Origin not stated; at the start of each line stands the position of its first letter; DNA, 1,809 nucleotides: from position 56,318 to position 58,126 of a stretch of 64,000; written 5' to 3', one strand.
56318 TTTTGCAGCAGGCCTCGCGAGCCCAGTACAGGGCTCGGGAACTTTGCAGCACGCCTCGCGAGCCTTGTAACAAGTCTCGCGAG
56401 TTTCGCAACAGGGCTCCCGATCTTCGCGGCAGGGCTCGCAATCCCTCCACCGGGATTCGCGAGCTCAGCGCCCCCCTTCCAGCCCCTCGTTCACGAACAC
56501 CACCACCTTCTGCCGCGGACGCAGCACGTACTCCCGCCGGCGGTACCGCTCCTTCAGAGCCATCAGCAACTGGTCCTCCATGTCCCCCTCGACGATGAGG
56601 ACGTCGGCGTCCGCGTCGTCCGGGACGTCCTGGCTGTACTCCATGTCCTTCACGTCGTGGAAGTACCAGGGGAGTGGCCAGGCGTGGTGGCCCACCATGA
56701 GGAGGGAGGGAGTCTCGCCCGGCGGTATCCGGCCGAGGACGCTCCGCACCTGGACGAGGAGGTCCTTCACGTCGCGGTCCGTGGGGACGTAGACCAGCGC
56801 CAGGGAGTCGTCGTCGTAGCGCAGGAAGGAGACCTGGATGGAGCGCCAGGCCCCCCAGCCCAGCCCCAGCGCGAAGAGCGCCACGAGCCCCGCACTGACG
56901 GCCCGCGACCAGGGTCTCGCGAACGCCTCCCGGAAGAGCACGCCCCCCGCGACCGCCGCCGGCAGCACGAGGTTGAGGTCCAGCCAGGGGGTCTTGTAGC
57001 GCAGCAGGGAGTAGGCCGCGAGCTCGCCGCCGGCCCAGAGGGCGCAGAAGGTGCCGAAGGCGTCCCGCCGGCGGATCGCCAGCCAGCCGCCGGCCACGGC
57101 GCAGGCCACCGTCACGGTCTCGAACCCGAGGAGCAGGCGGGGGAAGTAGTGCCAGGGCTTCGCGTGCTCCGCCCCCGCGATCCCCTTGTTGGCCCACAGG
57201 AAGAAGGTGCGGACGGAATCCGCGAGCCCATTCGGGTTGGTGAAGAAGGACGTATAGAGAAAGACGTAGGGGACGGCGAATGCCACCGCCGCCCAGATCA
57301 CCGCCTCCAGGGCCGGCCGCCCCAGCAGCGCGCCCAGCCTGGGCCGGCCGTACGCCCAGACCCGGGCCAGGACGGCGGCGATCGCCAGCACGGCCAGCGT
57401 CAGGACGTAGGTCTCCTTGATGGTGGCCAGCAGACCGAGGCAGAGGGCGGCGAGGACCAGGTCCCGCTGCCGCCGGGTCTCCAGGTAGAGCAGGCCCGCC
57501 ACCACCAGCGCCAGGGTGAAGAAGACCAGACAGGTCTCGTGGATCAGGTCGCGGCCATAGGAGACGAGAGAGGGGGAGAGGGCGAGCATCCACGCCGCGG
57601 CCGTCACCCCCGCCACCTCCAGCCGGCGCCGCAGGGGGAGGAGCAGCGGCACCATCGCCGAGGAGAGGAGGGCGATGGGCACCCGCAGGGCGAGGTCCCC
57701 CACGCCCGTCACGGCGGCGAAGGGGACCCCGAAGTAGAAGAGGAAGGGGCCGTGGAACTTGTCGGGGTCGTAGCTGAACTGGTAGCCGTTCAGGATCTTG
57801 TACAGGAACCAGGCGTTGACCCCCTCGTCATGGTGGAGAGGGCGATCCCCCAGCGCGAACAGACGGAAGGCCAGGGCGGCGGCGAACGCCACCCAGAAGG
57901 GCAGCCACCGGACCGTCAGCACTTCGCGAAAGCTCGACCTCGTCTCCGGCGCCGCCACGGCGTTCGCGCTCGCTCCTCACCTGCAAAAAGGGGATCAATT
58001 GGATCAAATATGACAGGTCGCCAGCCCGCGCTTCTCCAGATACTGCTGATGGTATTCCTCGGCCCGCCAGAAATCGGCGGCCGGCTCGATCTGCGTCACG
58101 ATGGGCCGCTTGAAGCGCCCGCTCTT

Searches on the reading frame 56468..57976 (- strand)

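Call 42: search_protein_families(library=pfam, proteins=[window:56468-57976:-], max_evalue=0.00001)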
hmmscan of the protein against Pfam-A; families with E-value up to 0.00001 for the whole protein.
window:56468-57976:- (503 aa): 1 family
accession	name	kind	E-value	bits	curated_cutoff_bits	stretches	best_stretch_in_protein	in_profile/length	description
PF13231.12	PMT_2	-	5.1e-08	33.7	26.1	1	75-208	2-139/160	Dolichyl-phosphate-mannose-protein mannosyltransferase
